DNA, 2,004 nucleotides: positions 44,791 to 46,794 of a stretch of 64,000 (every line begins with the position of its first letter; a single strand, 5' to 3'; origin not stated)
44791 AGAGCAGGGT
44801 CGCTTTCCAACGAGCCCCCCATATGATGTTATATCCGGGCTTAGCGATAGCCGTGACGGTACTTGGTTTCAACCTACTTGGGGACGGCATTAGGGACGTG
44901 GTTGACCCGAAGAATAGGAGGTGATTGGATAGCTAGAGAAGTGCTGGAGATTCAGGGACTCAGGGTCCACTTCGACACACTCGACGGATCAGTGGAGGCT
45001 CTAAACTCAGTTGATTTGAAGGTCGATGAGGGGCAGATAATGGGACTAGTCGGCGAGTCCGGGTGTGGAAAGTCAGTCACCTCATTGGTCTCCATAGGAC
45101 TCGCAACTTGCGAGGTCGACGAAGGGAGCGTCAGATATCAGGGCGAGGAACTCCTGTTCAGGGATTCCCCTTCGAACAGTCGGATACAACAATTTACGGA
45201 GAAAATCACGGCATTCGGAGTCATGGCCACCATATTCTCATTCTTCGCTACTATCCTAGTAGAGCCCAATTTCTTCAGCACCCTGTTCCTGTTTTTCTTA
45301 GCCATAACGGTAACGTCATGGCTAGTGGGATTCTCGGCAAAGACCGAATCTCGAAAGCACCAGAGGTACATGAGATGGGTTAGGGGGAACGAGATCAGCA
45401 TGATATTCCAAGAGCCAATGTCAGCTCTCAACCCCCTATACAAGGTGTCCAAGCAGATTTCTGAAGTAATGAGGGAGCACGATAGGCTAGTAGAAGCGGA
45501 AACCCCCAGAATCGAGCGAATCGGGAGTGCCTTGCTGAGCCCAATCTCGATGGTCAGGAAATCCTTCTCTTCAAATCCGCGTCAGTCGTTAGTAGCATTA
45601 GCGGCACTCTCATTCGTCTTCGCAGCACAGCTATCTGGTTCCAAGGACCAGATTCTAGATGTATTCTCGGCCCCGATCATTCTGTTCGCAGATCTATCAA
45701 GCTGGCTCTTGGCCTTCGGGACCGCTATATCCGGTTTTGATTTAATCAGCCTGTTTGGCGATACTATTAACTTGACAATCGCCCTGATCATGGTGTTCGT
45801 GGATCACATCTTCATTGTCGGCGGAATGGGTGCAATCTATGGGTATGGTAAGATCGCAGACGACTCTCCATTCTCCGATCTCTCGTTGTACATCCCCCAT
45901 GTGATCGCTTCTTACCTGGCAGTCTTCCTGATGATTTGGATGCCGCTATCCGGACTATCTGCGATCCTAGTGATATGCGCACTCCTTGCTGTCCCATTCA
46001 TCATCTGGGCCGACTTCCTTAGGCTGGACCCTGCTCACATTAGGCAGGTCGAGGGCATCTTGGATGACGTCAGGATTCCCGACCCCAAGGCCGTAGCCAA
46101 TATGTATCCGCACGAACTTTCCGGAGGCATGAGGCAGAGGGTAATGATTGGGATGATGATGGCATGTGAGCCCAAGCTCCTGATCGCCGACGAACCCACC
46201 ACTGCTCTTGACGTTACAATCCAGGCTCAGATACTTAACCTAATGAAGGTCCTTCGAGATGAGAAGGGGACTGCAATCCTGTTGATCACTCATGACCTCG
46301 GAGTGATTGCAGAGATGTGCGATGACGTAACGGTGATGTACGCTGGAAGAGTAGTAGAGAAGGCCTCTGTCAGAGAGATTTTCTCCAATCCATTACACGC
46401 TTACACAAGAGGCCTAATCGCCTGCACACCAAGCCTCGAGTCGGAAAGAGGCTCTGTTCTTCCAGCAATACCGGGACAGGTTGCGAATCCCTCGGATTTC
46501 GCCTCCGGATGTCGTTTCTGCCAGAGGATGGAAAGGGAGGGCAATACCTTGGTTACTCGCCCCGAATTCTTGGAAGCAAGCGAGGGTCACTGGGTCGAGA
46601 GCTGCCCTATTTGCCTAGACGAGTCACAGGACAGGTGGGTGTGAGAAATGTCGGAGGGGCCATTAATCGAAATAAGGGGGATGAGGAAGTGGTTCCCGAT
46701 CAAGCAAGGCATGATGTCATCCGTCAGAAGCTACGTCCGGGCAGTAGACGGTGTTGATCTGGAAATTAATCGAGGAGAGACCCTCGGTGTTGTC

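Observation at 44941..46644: OppD-type ABC ATPase with two long hydrophobic insertions inside the nucleotide-binding domain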

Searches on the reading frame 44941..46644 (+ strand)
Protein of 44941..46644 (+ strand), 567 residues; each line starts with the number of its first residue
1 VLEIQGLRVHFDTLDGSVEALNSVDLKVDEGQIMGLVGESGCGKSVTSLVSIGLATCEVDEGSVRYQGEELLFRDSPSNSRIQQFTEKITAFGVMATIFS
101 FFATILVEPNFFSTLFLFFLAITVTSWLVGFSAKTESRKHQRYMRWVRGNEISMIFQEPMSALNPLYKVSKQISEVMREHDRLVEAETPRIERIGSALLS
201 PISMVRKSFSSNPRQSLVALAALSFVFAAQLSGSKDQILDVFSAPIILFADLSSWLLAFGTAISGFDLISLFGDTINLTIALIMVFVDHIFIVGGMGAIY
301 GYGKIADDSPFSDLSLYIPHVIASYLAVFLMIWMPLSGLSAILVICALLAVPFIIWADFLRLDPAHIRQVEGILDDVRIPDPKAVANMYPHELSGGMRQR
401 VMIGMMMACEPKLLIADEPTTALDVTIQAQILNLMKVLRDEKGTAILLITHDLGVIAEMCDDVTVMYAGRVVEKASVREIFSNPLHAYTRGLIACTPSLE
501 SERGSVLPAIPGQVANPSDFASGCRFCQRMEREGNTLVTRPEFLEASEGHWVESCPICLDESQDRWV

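Call 3: search_protein_families(library=pfam, proteins=[window:44941-46644:+], max_evalue=0.01)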
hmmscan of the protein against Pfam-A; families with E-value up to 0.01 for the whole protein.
window:44941-46644:+ (567 aa): 3 families
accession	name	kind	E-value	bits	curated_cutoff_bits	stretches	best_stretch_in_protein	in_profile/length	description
PF00005.33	ABC_tran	-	1.7e-22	81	25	2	368-421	83-137/137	ABC transporter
PF08352.17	oligo_HPY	-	2e-13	51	27.1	1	472-529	1-57/65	Oligopeptide/dipeptide transporter, C-terminal region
PF13304.12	AAA_21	-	4.6e-05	24.1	27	1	387-456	232-303/304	AAA domain, putative AbiEii toxin, Type IV TA system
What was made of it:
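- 44941..46644 (+): oppD: OppD-type ABC ATPase, 567 aa, with two hydrophobic insertions. Alternative starts are TTG 44902 and ATA 44929. Pfam ABC_tran (split in two) plus oligo_HPY, call 3.
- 46354..46641 (+): C-terminal oligo_HPY domain with a CxxC...CxxC motif in place of the canonical Cx5Cx6C...C [4Fe-4S] motif. Pfam, call 3.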

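Call 6: find_homologous_proteins(query=window:44941-46641:+, max_evalue=0.00001)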
Query window:44941-46641:+ (567 aa): 8000 proteins with E <= 0.00001 among 8000 candidates; the best 120 are listed.
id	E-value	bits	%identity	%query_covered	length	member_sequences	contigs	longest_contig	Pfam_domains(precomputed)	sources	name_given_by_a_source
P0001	0.0e+0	1232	97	100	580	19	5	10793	PF00005.34,PF08352.18,PF13304.13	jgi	jgi:oligopeptide/dipeptide ABC transporter ATP-binding protein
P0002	0.0e+0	1229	97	100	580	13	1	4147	PF00005.34,PF08352.18,PF13304.13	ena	-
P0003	0.0e+0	1160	90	100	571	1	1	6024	PF00005.34,PF08352.18,PF13304.13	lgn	-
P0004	0.0e+0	1159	90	100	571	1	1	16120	PF00005.34,PF08352.18,PF13304.13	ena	-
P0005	0.0e+0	1158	90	100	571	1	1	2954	PF00005.34,PF08352.18,PF13304.13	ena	-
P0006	0.0e+0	1158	90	100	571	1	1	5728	PF00005.34,PF08352.18,PF13304.13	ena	-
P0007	0.0e+0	1158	90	100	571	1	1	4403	PF00005.34,PF08352.18,PF13304.13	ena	-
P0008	0.0e+0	1158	90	100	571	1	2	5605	PF00005.34,PF08352.18,PF13304.13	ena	-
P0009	0.0e+0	1157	90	100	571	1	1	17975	PF00005.34,PF08352.18,PF13304.13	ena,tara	tara:strand:- start:151 stop:1866 length:1716 start_codon:yes stop_codon:yes gene_type:complete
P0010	0.0e+0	1157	90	100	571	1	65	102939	PF00005.34,PF08352.18,PF13304.13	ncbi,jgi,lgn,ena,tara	tara:strand:+ start:5218 stop:6933 length:1716 start_codon:yes stop_codon:yes gene_type:complete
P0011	0.0e+0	1157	90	100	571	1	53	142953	PF00005.34,PF08352.18,PF13304.13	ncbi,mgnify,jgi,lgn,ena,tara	ncbi:MAG: ABC transporter ATP-binding protein [Candidatus Thalassarchaeaceae archaeon]|mgnify:FL=1|t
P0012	0.0e+0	1157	89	100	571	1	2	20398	PF00005.34,PF08352.18,PF13304.13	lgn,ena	-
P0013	0.0e+0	1157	89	100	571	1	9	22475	PF00005.34,PF08352.18,PF13304.13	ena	-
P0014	0.0e+0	1156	90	100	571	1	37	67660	PF00005.34,PF08352.18,PF13304.13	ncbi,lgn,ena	-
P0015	0.0e+0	1156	90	100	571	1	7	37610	PF00005.34,PF08352.18,PF13304.13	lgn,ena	-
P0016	0.0e+0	1156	90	100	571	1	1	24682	PF00005.34,PF08352.18,PF13304.13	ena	-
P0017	0.0e+0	1156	89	100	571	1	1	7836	PF00005.34,PF08352.18,PF13304.13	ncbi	-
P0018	0.0e+0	1156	89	100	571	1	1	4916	PF00005.34,PF08352.18,PF13304.13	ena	-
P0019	0.0e+0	1156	89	100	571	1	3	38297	PF00005.34,PF08352.18,PF13304.13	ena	-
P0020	0.0e+0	1156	89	100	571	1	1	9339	PF00005.34,PF08352.18,PF13304.13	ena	-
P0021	0.0e+0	1156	89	100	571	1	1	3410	PF00005.34,PF08352.18,PF13304.13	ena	-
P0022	0.0e+0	1156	90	100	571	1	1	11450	PF00005.34,PF08352.18,PF13304.13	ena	-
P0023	0.0e+0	1156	90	100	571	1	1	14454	PF00005.34,PF08352.18,PF13304.13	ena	-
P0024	0.0e+0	1155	89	100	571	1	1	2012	PF00005.34,PF08352.18,PF13304.13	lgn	-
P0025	0.0e+0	1155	90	100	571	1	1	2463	PF00005.34,PF08352.18,PF13304.13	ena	-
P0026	0.0e+0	1154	89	100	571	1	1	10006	PF00005.34,PF08352.18,PF13304.13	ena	-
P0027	0.0e+0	1154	89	100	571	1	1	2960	PF00005.34,PF08352.18,PF13304.13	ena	-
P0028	0.0e+0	1154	89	100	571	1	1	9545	PF00005.34,PF08352.18,PF13304.13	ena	-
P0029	0.0e+0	1153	89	100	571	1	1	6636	PF00005.34,PF08352.18,PF13304.13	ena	-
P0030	0.0e+0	1152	89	100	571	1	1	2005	PF00005.34,PF08352.18,PF13304.13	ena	-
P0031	0.0e+0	1152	89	100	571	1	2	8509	PF00005.34,PF08352.18,PF13304.13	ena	-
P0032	0.0e+0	1151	89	100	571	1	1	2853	PF00005.34,PF08352.18,PF13304.13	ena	-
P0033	0.0e+0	1151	89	100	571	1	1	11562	PF00005.34,PF08352.18,PF13304.13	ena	-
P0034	0.0e+0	1151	89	100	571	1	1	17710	PF00005.34,PF08352.18,PF13304.13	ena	-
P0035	0.0e+0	1151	89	100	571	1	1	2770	PF00005.34,PF08352.18,PF13304.13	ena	-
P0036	0.0e+0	1151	89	100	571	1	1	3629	PF00005.34,PF08352.18,PF13304.13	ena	-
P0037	0.0e+0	1147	89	100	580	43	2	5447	PF00005.34,PF08352.18,PF13304.13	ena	-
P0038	0.0e+0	1136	89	100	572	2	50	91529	PF00005.34,PF08352.18,PF13304.13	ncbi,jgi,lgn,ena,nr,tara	ncbi:MAG: hypothetical protein CMB60_04350 [Euryarchaeota archaeon]|nr:hypothetical protein [Euryarc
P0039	0.0e+0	1110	86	100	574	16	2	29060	PF00005.34,PF08352.18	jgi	-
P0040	0.0e+0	1101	86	100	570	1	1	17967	PF00005.34,PF08352.18,PF13304.13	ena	-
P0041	0.0e+0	1101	86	100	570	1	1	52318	PF00005.34,PF08352.18,PF13304.13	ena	-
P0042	0.0e+0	1101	86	100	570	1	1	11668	PF00005.34,PF08352.18,PF13304.13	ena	-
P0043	0.0e+0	1100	86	100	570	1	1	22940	PF00005.34,PF08352.18,PF13304.13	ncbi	-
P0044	0.0e+0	1099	86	100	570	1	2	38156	PF00005.34,PF08352.18,PF13304.13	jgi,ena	-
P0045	0.0e+0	1096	86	100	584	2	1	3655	PF00005.34,PF08352.18,PF13304.13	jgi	-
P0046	0.0e+0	1096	86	100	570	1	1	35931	PF00005.34,PF08352.18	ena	-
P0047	0.0e+0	1096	86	100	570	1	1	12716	PF00005.34,PF08352.18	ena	-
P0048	0.0e+0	1088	86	100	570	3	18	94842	PF00005.34,PF08352.18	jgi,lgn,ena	-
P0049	0.0e+0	1078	84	100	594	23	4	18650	PF00005.34,PF08352.18,PF13304.13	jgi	jgi:oligopeptide/dipeptide ABC transporter ATP-binding protein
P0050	0.0e+0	1072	83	100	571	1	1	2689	PF00005.34,PF08352.18,PF13304.13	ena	-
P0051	0.0e+0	1067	83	100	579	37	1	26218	PF00005.34,PF08352.18,PF13304.13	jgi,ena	-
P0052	0.0e+0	1067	83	100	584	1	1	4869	PF00005.34,PF08352.18,PF13304.13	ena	-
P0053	0.0e+0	1052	82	100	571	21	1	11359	PF00005.34,PF08352.18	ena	-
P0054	0.0e+0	1048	82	100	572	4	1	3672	PF00005.34,PF08352.18,PF13304.13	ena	-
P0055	1.3e-256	871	82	81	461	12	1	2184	PF00005.34,PF08352.18,PF13304.13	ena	-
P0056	1.4e-237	808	82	78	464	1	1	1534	PF00005.34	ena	-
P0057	5.1e-237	806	65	100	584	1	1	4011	PF00005.34,PF08352.18,PF13304.13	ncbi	-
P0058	5.7e-237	806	65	100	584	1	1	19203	PF00005.34,PF08352.18,PF13304.13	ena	-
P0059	5.1e-236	803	65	100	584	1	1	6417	PF00005.34,PF08352.18,PF13304.13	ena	-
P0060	5.3e-236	803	65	100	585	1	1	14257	PF00005.34,PF08352.18,PF13304.13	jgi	jgi:oligopeptide/dipeptide ABC transporter ATP-binding protein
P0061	1.4e-235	801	65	100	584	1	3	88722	PF00005.34,PF08352.18,PF13304.13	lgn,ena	-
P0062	1.5e-235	801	65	100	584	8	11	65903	PF00005.34,PF08352.18,PF13304.13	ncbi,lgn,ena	-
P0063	1.7e-235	801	65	100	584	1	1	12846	PF00005.34,PF08352.18,PF13304.13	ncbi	-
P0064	1.7e-235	801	65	100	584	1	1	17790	PF00005.34,PF08352.18,PF13304.13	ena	-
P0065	1.8e-235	801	65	100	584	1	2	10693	PF00005.34,PF08352.18,PF13304.13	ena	-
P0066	2.0e-235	801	65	100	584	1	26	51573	PF00005.34,PF08352.18,PF13304.13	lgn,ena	-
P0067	2.0e-235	801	65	100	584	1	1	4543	PF00005.34,PF08352.18,PF13304.13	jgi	-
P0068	2.0e-235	801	65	100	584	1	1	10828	PF00005.34,PF08352.18,PF13304.13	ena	-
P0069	2.0e-235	801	65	100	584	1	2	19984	PF00005.34,PF08352.18,PF13304.13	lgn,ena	-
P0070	2.1e-235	801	65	100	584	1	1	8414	PF00005.34,PF08352.18,PF13304.13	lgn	-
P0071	2.3e-235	800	65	100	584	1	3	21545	PF00005.34,PF08352.18,PF13304.13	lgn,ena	-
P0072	2.3e-235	800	65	100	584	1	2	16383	PF00005.34,PF08352.18,PF13304.13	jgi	-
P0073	2.3e-235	800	65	100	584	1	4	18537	PF00005.34,PF08352.18,PF13304.13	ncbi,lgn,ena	-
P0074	2.7e-235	800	65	100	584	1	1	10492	PF00005.34,PF08352.18,PF13304.13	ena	-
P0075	2.9e-235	800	65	100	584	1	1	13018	PF00005.34,PF08352.18,PF13304.13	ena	-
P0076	3.6e-235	800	64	100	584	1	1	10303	PF00005.34,PF08352.18,PF13304.13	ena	-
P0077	3.7e-235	800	65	100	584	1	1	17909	PF00005.34,PF08352.18,PF13304.13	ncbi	-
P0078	4.5e-235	800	65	100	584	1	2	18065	PF00005.34,PF08352.18,PF13304.13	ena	-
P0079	4.6e-235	799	65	100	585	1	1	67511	PF00005.34,PF08352.18,PF13304.13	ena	-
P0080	5.3e-235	799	65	100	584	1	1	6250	PF00005.34,PF08352.18,PF13304.13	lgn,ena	-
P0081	6.1e-235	799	65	100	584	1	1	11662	PF00005.34,PF08352.18,PF13304.13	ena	-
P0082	6.1e-235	799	65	100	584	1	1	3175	PF00005.34,PF08352.18,PF13304.13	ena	-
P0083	6.6e-235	799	65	100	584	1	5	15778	PF00005.34,PF08352.18,PF13304.13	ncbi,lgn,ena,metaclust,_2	metaclust:\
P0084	7.3e-235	799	65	100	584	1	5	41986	PF00005.34,PF08352.18,PF13304.13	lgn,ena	-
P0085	7.6e-235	799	65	100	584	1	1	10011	PF00005.34,PF08352.18,PF13304.13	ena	-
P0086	8.5e-235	799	65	100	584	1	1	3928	PF00005.34,PF08352.18,PF13304.13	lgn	-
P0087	8.9e-235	799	64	100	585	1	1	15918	PF00005.34,PF08352.18,PF13304.13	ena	-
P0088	1.0e-234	798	64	100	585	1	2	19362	PF00005.34,PF08352.18,PF13304.13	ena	-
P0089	1.2e-234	798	65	100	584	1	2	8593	PF00005.34,PF08352.18,PF13304.13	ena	-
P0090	1.3e-234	798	64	100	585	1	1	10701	PF00005.34,PF08352.18,PF13304.13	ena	-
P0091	1.5e-234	798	65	100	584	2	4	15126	PF00005.34,PF08352.18,PF13304.13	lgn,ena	-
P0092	1.7e-234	798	65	100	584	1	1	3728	PF00005.34,PF08352.18,PF13304.13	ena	-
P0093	1.9e-234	797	65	100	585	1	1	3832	PF00005.34,PF08352.18,PF13304.13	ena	-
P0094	2.0e-234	797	65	100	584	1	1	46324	PF00005.34,PF08352.18,PF13304.13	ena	-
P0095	2.4e-234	797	64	100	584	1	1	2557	PF00005.34,PF08352.18,PF13304.13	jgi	-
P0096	2.6e-234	797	65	100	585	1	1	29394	PF00005.34,PF08352.18,PF13304.13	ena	-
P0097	2.9e-234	797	64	100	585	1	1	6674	PF00005.34,PF08352.18,PF13304.13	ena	-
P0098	3.4e-234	797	64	100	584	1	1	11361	PF00005.34,PF08352.18,PF13304.13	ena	-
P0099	3.4e-234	797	64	100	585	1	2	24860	PF00005.34,PF08352.18,PF13304.13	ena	-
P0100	3.7e-234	796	64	100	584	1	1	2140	PF00005.34,PF08352.18,PF13304.13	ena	-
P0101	5.1e-234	796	64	100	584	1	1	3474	PF00005.34,PF08352.18,PF13304.13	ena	-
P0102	6.4e-234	796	65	100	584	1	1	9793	PF00005.34,PF08352.18,PF13304.13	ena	-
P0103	8.7e-234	795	64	100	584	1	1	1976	PF00005.34,PF08352.18,PF13304.13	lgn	-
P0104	9.6e-234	795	64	100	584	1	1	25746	PF00005.34,PF08352.18,PF13304.13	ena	-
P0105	3.5e-233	793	64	100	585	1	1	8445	PF00005.34,PF08352.18,PF13304.13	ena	-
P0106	3.7e-233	793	63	100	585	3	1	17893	PF00005.34,PF08352.18,PF13304.13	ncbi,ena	-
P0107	5.0e-233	793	64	100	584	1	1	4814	PF00005.34,PF08352.18,PF13304.13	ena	-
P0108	9.7e-233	792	64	100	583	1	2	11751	PF00005.34,PF08352.18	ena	-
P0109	1.5e-232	791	64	100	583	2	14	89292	PF00005.34,PF08352.18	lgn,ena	-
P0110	2.1e-232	791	64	100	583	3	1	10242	PF00005.34,PF08352.18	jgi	jgi:oligopeptide/dipeptide ABC transporter ATP-binding protein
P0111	7.4e-232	789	64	100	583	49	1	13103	PF00005.34,PF08352.18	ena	-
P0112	7.7e-230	782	64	100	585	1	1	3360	PF00005.34,PF08352.18,PF13304.13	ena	-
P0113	8.2e-218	743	61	100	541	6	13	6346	PF00005.34,PF08352.18,PF13304.13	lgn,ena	-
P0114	2.8e-216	737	61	100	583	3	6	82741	PF00005.34,PF08352.18,PF13304.13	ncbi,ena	-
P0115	4.5e-215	734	59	100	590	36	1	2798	PF00005.34,PF08352.18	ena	-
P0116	2.5e-213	728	59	100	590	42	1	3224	PF00005.34,PF08352.18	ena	-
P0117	1.3e-212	725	59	100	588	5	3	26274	PF00005.34,PF08352.18,PF13304.13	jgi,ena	-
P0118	3.2e-212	724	58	100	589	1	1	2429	PF00005.34,PF08352.18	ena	-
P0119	2.4e-210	718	60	100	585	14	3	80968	PF00005.34,PF08352.18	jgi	jgi:oligopeptide/dipeptide ABC transporter ATP-binding protein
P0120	2.7e-210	718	58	100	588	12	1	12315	PF00005.34,PF08352.18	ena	-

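Call 16: predict_structure(alignment_id=A2)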
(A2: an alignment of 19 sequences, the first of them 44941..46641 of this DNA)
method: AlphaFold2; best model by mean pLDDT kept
length: 567 residues; sequences in the alignment: 19
mean_pLDDT: 48.0   pTM: 0.33
mean pLDDT of the five models: 48.0, 45.1, 44.1, 41.7, 41.2
residues with pLDDT >= 90: 0; 70-90: 71; 50-70: 162; < 50: 334
segments of 3 or more residues with pLDDT < 50: 1-74, 141-169, 179-183, 259-261, 263-275, 288-307, 372-430, 443-460, 462-567
pLDDT, mean of each block of 10 residues (from residue 1): 26 28 33 33 24 23 26 55 68 67 63 71 74 63 39 29 40 50 56 66 69 72 79 77 66 52 45 47 50 44 47 55 68 73 70 63 59 39 32 33 40 45 41 56 51 47 38 42 36 24 25 25 33 37 42 39 34
secondary structure, 60 per line:
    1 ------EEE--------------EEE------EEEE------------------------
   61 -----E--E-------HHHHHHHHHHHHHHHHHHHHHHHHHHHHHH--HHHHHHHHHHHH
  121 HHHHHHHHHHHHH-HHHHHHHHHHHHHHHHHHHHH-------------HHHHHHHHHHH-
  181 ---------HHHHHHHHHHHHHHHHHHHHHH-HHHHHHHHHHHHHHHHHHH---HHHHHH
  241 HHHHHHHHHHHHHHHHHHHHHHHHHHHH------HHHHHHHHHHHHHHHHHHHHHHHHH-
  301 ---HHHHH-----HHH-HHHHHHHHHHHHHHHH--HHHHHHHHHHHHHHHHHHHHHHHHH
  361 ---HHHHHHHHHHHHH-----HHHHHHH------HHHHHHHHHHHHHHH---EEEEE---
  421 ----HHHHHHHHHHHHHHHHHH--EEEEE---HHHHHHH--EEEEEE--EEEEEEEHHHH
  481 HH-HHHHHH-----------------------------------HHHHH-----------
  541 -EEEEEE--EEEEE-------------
elements in order: E7-9 E24-26 E33-36 H77-106 H109-133 H135-155 H169-179 H190-211 H213-231 H235-268 H275-299 H304-308 H318-333 H336-360 H364-376 H382-388 H395-409 E413-417 H425-442 E445-449 H453-459 E462-467 E470-476 H477-482 H484-489 H525-529 E542-547 E550-554
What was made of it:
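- The first AlphaFold2 run, with a shallow alignment, gave a poor model (call 16).
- Tried and rejected: With 19 close relatives it gave pLDDT 48 and was discarded (call 16).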

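Call 29: search_solved_structures(query=window:44941-46641:+, max_evalue=1e-20, show_alignments=2)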
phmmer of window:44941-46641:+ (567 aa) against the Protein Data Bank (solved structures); distinct sequences matched with E-value up to 1e-20: 55.
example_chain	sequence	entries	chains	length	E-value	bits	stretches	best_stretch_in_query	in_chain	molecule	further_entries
8j5q_D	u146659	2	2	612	1.1e-93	318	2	368-551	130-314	Uncharacterized ABC transporter ATP-binding protein Rv1281c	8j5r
8j5s_D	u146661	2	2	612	7e-93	315.3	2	368-551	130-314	Uncharacterized ABC transporter ATP-binding protein Rv1281c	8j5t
8wd9_D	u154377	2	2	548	3.1e-82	280.2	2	368-501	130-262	Probable dipeptide-transport ATP-binding protein ABC transporter DppD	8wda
8wdb_D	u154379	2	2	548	1.8e-81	277.6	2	368-501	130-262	Probable dipeptide-transport ATP-binding protein ABC transporter DppD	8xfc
8z21_C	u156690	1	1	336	5.2e-65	223.3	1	373-536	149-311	Oligopeptide transport ATP-binding protein OppD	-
8z1v_C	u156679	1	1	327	4.6e-58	200.4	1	372-529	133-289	Dipeptide transport ATP-binding protein DppD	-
8z1w_C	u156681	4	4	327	1.1e-57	199.1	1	372-529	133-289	Dipeptide transport ATP-binding protein DppD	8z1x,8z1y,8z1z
8z21_D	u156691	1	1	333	1.9e-49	172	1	385-553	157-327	Oligopeptide transport ATP-binding protein OppF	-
8z1v_D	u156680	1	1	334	6.7e-43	150.3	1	387-543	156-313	Dipeptide transport ATP-binding protein DppF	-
8z1w_D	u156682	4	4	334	1.7e-42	149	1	387-543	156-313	Dipeptide transport ATP-binding protein DppF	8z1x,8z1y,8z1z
4fwi_B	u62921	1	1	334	5.3e-42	147.4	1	377-532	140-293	ABC-type dipeptide/oligopeptide/nickel transport system, ATPase component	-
3dhw_C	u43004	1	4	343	1.2e-27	100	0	387-497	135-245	Methionine import ATP-binding protein metN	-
6cvl_C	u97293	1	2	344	3.1e-27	98.6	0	387-497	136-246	MetN nucleotide-binding subunit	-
3tui_C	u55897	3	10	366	3.9e-27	98.3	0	387-497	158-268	Methionine import ATP-binding protein MetN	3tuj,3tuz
8s7v_K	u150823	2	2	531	2e-26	95.9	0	385-480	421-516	Glycine betaine/carnitine/choline transport ATP-binding protein OpuCA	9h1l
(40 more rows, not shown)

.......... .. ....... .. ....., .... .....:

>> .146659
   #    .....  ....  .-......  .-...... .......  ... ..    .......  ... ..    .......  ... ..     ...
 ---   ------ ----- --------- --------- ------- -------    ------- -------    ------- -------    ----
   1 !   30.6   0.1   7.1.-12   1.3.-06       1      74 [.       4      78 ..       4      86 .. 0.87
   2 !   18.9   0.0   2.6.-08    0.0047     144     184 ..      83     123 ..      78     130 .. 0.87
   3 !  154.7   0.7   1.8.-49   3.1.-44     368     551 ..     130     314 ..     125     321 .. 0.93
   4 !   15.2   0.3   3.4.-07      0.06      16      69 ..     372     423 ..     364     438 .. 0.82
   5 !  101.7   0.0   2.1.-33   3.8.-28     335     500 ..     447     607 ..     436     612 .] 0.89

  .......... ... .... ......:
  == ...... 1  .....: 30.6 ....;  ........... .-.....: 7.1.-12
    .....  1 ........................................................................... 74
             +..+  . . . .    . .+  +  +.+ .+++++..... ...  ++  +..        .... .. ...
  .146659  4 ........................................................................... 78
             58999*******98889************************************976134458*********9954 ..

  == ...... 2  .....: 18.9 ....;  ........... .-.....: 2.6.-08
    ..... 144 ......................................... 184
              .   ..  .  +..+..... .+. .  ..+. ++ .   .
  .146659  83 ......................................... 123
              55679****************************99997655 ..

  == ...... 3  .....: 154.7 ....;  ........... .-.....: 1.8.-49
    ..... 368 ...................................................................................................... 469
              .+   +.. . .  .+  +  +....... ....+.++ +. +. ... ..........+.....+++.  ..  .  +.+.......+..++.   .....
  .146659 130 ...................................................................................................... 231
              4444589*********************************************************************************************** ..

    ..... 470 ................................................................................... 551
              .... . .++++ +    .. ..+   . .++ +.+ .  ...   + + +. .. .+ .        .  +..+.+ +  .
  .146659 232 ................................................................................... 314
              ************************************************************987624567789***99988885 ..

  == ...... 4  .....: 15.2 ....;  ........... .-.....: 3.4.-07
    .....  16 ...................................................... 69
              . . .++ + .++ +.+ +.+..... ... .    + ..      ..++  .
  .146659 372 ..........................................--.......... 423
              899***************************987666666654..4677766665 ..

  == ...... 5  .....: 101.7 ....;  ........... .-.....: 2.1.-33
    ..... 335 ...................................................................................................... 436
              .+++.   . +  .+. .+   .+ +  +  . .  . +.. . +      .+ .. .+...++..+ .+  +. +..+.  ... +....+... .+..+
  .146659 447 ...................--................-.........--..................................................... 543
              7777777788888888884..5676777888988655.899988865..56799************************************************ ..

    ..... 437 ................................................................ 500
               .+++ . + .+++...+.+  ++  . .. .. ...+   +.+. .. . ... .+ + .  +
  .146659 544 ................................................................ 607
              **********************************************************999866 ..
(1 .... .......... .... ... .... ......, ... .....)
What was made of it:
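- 45163..45369 (+): Insert 1 (aa 75-143), between the beta-subdomain strand and the helix leading into the Q-loop strand. It replaces 4 residues of M. tuberculosis OppD. Boundaries from call 29.
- Closest known: Canonical OppD/DppD ATPases of Opp/Dpp peptide importers. Different: All solved relatives have 4- and 6-residue loops there (call 29).
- Checked: Alignment to solved M. tuberculosis OppD (8j5q_D, call 29) pairs query 1-74 with chain 4-78, query 144-184 with chain 83-123, and query 368-551 with chain 130-314.
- Insert boundaries: set against solved OppD in call 29.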
